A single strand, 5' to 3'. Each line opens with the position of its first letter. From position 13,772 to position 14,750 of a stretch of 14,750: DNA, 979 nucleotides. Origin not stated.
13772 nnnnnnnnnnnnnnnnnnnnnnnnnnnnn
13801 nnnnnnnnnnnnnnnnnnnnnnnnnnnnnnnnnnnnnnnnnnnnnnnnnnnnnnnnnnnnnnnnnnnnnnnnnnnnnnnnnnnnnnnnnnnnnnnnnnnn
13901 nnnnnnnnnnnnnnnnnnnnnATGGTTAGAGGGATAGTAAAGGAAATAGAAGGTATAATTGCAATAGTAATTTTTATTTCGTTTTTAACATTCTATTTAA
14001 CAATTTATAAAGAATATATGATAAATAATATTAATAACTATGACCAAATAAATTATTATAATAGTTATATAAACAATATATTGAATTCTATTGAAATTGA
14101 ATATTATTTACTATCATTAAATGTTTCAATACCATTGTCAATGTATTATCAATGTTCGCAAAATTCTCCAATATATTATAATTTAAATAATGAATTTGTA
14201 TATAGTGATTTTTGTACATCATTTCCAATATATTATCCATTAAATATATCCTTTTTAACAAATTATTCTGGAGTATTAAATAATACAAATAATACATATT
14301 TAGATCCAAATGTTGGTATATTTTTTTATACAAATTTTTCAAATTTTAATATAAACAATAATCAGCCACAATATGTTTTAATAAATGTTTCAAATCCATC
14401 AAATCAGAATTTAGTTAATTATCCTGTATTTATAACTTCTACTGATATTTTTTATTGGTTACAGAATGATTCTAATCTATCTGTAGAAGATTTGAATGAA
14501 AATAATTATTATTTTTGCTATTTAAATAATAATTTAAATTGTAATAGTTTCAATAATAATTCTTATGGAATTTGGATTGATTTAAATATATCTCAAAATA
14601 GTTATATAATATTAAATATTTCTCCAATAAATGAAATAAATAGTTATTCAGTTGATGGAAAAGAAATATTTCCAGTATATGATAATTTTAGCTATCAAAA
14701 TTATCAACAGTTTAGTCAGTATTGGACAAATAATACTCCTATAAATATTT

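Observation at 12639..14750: HerA/FtsK-type ATPase translationally coupled to a pilin-like surface protein gene: candidate undescribed envelope or translocation module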

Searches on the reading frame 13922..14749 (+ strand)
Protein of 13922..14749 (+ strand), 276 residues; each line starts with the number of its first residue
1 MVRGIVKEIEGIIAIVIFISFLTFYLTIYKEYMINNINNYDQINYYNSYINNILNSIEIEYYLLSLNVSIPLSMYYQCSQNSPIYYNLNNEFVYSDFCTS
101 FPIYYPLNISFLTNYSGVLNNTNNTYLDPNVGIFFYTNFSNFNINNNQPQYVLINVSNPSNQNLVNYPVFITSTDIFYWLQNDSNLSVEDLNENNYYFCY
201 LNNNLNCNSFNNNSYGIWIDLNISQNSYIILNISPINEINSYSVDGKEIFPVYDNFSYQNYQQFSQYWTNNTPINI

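Call 7: search_protein_families(library=pfam, proteins=[window:13922-14749:+], max_evalue=1)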
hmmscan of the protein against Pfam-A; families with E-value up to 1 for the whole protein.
window:13922-14749:+ (276 aa): 0 families

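Call 8: search_protein_families(library=ncbifam, proteins=[window:13922-14749:+], max_evalue=1)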
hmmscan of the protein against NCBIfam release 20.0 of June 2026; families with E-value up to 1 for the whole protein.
window:13922-14749:+ (276 aa): 0 families

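Call 32: find_homologous_proteins(query=window:13922-14749:+, max_evalue=0.001)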
Query window:13922-14749:+ (276 aa): 3 proteins with E <= 0.001 among 1319 candidates.
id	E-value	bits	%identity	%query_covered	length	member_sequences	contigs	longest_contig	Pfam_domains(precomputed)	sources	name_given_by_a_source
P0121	1.2e-146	505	89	100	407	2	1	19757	-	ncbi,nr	ncbi:MAG: hypothetical protein L7H07_01725, partial [Candidatus Nanopusillus sp.]|nr:hypothetical pr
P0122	4.4e-122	425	88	84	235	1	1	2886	-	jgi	jgi:hypothetical protein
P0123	2.2e-94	334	61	100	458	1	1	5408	-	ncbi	ncbi:MAG: hypothetical protein ACP5G1_02910, partial [Nanopusillaceae archaeon]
